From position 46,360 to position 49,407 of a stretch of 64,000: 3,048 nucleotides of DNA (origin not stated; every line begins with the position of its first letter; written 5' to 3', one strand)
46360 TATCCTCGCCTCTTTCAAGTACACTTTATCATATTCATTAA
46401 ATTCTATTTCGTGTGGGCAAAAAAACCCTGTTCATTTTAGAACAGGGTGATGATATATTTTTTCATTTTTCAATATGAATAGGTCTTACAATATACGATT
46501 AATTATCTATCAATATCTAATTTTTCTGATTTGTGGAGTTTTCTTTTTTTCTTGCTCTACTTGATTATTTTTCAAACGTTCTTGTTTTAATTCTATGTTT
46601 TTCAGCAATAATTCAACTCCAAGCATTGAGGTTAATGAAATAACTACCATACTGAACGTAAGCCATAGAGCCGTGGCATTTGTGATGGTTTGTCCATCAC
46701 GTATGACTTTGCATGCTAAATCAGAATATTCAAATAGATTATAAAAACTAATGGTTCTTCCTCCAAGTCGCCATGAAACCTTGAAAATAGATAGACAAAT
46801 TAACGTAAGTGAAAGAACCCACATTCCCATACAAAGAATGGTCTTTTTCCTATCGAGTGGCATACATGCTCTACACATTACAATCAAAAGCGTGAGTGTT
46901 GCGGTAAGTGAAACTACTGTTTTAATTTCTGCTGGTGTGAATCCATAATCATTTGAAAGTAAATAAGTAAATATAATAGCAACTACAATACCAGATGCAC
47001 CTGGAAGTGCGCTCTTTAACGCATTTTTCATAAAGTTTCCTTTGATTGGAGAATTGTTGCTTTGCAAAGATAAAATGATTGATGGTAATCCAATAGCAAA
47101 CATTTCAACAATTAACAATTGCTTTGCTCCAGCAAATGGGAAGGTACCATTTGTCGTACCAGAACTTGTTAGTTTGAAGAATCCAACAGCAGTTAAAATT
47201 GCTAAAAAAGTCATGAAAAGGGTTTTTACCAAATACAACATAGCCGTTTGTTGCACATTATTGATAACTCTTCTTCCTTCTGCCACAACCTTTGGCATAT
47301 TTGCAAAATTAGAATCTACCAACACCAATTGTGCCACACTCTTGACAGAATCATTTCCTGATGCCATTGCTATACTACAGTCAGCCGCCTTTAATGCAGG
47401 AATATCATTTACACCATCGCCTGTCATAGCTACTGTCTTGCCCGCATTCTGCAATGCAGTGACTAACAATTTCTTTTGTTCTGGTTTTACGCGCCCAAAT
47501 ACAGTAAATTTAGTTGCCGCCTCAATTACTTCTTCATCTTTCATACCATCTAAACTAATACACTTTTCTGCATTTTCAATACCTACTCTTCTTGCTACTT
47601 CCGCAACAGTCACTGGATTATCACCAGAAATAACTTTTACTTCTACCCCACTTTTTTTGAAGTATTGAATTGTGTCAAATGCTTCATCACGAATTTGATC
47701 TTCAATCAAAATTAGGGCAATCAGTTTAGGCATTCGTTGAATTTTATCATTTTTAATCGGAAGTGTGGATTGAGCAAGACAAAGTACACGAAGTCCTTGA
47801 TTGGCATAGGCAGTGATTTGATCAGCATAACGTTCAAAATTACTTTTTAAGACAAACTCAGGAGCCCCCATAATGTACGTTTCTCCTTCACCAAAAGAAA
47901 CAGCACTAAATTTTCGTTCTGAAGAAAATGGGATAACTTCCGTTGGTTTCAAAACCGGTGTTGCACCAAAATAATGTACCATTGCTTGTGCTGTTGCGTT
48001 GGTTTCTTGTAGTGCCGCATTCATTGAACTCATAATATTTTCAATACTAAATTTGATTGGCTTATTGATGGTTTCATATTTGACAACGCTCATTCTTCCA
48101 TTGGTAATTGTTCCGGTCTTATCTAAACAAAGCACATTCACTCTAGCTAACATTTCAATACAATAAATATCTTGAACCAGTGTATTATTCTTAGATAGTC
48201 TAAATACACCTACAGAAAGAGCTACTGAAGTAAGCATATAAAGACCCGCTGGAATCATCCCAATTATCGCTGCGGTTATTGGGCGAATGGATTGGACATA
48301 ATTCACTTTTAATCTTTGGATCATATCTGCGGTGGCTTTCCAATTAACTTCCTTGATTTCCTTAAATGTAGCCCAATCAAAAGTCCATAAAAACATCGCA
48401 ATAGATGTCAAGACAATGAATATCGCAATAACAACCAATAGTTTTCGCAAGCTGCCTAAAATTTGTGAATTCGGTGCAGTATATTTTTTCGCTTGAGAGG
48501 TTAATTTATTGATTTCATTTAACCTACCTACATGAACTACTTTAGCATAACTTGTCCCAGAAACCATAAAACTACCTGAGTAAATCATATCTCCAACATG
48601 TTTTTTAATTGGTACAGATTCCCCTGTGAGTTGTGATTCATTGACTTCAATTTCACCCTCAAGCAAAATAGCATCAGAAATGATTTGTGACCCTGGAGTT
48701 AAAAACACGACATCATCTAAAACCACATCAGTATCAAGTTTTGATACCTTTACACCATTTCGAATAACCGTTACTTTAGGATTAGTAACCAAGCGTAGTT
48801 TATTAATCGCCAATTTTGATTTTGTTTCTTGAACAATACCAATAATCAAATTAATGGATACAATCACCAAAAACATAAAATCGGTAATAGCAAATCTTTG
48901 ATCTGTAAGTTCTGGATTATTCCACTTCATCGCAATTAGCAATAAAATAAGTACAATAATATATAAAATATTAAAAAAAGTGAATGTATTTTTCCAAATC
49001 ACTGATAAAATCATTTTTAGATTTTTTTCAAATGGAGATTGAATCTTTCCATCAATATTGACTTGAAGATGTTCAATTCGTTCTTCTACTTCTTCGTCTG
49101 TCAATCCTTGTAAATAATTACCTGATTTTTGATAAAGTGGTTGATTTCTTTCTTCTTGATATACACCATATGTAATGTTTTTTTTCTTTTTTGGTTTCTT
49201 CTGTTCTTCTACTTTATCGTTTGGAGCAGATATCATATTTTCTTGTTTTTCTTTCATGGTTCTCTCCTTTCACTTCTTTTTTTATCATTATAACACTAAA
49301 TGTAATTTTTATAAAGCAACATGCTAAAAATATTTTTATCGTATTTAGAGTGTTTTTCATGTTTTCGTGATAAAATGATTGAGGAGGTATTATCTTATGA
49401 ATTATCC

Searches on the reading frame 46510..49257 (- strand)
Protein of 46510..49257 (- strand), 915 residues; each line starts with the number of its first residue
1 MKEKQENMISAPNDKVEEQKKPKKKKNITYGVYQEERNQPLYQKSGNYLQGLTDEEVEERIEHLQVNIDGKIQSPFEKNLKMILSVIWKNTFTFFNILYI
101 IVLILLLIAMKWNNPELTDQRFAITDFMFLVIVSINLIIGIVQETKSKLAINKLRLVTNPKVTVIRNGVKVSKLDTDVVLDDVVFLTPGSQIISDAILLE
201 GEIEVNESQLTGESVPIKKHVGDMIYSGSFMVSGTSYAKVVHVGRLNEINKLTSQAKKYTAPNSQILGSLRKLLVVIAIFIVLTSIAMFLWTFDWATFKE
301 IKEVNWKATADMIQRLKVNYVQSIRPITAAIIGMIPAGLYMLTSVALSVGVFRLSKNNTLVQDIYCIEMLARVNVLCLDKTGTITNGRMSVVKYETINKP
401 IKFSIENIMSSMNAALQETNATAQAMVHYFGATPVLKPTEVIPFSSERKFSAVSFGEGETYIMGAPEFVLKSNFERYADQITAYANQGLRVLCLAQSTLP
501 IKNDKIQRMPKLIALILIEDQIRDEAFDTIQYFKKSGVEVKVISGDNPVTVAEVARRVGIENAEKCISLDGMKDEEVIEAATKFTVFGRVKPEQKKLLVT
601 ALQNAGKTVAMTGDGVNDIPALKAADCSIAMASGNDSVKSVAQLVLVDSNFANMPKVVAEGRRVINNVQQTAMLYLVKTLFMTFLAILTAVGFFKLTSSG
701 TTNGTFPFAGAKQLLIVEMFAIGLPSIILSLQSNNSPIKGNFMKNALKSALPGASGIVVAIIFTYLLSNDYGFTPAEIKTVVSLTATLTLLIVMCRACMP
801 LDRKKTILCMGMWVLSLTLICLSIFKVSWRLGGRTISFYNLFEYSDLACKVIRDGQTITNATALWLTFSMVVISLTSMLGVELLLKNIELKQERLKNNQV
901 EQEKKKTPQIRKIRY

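Call 30: list_cluster_members(proteins=[window:46510-49257:-, window:50649-52760:-, window:53352-54842:+, window:38016-40016:-, window:37069-38013:-, window:43314-44750:+, window:40723-40911:-, window:40029-40286:-])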
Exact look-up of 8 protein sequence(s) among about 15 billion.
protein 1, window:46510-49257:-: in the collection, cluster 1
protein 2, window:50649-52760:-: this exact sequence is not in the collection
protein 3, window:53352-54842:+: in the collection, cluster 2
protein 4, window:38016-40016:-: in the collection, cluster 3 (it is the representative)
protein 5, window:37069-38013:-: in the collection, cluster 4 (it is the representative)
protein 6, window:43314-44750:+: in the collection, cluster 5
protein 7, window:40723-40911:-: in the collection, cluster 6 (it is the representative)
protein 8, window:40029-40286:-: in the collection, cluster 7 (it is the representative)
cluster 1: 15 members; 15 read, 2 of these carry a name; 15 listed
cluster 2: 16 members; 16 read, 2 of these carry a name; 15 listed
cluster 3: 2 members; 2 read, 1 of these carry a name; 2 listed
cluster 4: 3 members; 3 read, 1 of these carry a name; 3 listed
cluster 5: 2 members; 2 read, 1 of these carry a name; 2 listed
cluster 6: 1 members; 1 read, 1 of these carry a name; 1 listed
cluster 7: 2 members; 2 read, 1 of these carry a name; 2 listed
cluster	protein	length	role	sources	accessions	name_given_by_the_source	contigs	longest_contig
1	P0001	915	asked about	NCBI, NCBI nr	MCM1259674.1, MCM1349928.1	MAG: HAD-IC family P-type ATPase [Prevotella sp.] | HAD-IC family P-type ATPase [Staphylococcus sp.]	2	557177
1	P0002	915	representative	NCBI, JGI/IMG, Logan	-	-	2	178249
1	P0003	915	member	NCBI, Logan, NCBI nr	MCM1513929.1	MAG: HAD-IC family P-type ATPase [Anaeroplasma bactoclasticum] | HAD-IC family P-type ATPase [Anaeroplasma bactoclasticum]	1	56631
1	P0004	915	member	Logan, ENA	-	-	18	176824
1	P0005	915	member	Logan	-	-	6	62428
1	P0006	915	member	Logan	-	-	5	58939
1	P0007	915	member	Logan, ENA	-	-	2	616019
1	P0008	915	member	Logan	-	-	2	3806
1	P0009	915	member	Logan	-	-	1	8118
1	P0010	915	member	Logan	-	-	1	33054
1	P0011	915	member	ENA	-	-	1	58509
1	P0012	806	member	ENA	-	-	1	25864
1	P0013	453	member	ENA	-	-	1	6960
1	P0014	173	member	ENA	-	-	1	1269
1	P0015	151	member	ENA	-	-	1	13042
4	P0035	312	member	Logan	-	-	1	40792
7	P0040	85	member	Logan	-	-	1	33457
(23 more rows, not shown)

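Call 31: find_encoding_contigs(protein=P0040, flank=5000, max_places=6)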
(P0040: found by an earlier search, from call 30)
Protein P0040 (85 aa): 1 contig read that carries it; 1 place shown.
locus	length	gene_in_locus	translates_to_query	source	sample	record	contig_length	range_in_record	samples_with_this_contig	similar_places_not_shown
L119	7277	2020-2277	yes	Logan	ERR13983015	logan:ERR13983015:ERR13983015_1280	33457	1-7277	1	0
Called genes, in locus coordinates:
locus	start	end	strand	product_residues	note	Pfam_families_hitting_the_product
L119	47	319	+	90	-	-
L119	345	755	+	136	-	-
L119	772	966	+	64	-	PF13443:HTH_26 (weak)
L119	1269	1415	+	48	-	-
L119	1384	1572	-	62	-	-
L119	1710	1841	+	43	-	-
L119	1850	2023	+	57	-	-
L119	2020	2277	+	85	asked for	PF04232:SpoVS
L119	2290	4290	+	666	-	PF02463:SMC_N (faint), PF13476:AAA_23, PF13555:AAA_29 (faint)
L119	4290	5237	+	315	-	PF03837:RecT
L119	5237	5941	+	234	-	PF23023:Anti-Pycsar_Apyc1 (faint), PF00753:Lactamase_B (weak), PF12706:Lactamase_B_2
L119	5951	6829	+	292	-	PF14297:Lin1244_N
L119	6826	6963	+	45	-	-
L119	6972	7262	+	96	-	-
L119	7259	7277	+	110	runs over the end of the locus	PF13248:Zn_ribbon_3 (weak), PF13240:Zn_Ribbon_1 (weak)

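Call 32: find_encoding_contigs(protein=P0035, flank=8000, max_places=6)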
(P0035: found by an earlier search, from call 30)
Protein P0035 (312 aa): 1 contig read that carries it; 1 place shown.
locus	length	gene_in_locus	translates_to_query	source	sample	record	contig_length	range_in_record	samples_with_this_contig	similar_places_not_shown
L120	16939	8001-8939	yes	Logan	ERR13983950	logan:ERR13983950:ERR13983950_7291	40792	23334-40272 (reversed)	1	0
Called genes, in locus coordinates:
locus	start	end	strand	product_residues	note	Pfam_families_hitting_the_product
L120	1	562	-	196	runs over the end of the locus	PF06114:Peptidase_M78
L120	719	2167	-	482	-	PF00239:Resolvase, PF07508:Recombinase, PF13408:Zn_ribbon_recom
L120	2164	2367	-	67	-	-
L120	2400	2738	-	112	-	PF08279:HTH_11 (faint), PF12844:HTH_19, PF13443:HTH_26 (weak), PF13560:HTH_31 (weak), PF01381:HTH_3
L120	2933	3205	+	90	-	-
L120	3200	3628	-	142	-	-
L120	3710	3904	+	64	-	PF12844:HTH_19, PF13443:HTH_26 (weak), PF01381:HTH_3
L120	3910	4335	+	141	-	-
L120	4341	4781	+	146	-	-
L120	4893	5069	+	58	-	-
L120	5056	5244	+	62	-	-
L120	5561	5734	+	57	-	-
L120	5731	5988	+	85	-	PF04232:SpoVS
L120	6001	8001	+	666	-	PF02463:SMC_N (weak), PF13175:AAA_15, PF13476:AAA_23, PF13555:AAA_29 (faint)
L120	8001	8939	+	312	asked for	PF03837:RecT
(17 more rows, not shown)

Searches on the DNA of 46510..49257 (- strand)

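Call 33: search_with_rna_model(model_id=R1, sources=[L119, L120], max_evalue=1, show_alignments=4)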
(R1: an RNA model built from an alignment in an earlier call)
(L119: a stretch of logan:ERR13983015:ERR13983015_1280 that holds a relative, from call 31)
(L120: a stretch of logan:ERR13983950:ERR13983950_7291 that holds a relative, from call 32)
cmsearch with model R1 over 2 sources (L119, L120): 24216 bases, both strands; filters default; matches with E-value up to 1: 2.
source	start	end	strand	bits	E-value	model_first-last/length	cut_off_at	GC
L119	978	1028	+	36.7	4.8e-10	1-60/60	no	0.45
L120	5233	5284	+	19.5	0.00033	1-60/60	no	0.44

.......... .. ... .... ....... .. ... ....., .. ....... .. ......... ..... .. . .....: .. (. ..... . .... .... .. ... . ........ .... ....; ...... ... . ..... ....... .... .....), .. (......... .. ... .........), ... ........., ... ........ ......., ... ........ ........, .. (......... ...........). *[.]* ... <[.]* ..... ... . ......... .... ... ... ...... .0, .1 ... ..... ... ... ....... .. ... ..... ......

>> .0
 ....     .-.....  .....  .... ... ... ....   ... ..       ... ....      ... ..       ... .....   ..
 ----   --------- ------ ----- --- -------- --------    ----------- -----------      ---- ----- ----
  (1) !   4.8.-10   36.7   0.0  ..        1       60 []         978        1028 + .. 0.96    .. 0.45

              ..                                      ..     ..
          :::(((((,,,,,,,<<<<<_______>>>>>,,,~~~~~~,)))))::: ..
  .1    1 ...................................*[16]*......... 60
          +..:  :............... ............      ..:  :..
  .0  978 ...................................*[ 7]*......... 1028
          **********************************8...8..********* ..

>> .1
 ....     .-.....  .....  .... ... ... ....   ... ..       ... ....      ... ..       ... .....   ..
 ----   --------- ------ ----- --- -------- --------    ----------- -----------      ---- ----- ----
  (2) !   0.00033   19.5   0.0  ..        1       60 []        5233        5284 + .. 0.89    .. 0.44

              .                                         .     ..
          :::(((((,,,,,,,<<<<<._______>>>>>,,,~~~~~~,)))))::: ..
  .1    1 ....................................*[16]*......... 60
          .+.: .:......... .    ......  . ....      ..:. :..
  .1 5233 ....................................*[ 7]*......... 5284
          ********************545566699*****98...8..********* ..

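Call 38: search_rna_families(source=L119, start=940, end=1280, threshold=evalue, max_evalue=10, show_alignments=4)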
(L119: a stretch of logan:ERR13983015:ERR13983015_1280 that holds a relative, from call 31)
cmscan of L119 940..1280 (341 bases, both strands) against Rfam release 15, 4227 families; matches with E-value up to 10: 3.
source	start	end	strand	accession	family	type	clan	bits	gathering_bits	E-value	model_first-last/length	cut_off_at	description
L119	969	1019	+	RF00008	Hammerhead_3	Gene; ribozyme;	CL00010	21.5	48.5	0.031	1-54/54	no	Hammerhead ribozyme (type III)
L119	1018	1089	+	RF02477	GlsR9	Gene; snRNA; snoRNA; CD-box;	-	12.8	95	6.9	1-79/79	no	Small nucleolar RNA GlsR9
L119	1105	1280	-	RF04127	MIR8007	Gene; miRNA;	-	11.9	195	8.3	39-226/226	5'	MIR8007 microRNA precursor family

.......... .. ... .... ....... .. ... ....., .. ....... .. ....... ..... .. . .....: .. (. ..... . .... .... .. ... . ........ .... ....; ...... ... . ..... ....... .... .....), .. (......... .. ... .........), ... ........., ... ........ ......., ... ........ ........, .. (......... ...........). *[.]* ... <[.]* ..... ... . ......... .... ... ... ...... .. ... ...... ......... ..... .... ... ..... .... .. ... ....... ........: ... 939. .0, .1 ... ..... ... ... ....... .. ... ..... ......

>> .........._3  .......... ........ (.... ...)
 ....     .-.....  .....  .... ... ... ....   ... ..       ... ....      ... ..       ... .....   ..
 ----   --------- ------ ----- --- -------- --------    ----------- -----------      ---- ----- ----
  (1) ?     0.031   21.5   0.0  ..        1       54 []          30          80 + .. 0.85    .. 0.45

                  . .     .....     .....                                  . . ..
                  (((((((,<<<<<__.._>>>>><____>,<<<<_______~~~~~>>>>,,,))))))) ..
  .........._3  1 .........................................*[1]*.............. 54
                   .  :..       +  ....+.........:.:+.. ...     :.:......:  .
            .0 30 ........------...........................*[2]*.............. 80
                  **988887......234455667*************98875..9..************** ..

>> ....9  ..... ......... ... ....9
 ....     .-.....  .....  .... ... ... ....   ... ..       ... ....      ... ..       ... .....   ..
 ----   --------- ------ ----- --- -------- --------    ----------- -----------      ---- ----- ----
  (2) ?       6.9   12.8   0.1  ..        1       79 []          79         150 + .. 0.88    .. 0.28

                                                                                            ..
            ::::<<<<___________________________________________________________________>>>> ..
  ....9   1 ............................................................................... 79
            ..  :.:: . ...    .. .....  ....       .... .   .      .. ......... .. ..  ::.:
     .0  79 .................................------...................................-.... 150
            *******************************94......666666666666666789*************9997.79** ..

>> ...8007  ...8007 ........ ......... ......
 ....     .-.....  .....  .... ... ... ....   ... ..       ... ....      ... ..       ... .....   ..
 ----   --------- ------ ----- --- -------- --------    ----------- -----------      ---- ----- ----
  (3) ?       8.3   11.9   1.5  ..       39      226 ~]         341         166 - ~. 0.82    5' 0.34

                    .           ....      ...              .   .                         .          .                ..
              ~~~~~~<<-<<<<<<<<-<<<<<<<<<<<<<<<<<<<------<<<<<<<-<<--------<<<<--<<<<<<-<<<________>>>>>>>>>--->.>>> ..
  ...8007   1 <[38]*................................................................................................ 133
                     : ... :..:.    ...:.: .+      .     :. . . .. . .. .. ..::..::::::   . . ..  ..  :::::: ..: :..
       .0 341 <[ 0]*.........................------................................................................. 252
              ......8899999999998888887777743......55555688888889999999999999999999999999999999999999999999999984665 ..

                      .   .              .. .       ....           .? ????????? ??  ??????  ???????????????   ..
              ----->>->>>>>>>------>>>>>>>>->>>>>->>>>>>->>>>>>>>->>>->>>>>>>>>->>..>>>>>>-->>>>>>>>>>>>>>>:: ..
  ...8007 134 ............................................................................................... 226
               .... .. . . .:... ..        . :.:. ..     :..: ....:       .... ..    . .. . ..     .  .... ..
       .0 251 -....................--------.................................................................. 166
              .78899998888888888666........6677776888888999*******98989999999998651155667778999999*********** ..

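Call 39: search_rna_families(source=L120, start=5200, end=5570, threshold=evalue, max_evalue=10, show_alignments=4)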
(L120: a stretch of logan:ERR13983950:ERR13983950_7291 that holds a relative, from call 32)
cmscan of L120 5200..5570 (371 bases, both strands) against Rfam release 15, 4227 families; matches with E-value up to 10: 6.
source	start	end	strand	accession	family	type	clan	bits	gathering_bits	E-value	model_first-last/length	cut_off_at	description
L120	5225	5275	+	RF00008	Hammerhead_3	Gene; ribozyme;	CL00010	22.8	48.5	0.015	1-54/54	no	Hammerhead ribozyme (type III)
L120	5384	5456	-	RF01467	rli36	Gene; sRNA;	-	21.3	50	0.26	1-84/84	no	Listeria sRNA rli36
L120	5539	5568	-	RF01351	CRISPR-DR42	Gene; CRISPR;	-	17.8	40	5.6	1-29/29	no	CRISPR RNA direct repeat element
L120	5404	5439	-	RF01370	CRISPR-DR57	Gene; CRISPR;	-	15.5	39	1.3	1-37/37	no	CRISPR RNA direct repeat element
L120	5320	5487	+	RF01889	lincRNA-p21_1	Gene; lncRNA;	-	15.3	75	1.5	1-174/174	no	LincRNA-p21 conserved region 1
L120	5514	5541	+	RF02780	PutA_thermometer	Cis-reg; thermoregulator;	-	14.3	51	6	1-72/72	no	PutA 5' UTR thermometer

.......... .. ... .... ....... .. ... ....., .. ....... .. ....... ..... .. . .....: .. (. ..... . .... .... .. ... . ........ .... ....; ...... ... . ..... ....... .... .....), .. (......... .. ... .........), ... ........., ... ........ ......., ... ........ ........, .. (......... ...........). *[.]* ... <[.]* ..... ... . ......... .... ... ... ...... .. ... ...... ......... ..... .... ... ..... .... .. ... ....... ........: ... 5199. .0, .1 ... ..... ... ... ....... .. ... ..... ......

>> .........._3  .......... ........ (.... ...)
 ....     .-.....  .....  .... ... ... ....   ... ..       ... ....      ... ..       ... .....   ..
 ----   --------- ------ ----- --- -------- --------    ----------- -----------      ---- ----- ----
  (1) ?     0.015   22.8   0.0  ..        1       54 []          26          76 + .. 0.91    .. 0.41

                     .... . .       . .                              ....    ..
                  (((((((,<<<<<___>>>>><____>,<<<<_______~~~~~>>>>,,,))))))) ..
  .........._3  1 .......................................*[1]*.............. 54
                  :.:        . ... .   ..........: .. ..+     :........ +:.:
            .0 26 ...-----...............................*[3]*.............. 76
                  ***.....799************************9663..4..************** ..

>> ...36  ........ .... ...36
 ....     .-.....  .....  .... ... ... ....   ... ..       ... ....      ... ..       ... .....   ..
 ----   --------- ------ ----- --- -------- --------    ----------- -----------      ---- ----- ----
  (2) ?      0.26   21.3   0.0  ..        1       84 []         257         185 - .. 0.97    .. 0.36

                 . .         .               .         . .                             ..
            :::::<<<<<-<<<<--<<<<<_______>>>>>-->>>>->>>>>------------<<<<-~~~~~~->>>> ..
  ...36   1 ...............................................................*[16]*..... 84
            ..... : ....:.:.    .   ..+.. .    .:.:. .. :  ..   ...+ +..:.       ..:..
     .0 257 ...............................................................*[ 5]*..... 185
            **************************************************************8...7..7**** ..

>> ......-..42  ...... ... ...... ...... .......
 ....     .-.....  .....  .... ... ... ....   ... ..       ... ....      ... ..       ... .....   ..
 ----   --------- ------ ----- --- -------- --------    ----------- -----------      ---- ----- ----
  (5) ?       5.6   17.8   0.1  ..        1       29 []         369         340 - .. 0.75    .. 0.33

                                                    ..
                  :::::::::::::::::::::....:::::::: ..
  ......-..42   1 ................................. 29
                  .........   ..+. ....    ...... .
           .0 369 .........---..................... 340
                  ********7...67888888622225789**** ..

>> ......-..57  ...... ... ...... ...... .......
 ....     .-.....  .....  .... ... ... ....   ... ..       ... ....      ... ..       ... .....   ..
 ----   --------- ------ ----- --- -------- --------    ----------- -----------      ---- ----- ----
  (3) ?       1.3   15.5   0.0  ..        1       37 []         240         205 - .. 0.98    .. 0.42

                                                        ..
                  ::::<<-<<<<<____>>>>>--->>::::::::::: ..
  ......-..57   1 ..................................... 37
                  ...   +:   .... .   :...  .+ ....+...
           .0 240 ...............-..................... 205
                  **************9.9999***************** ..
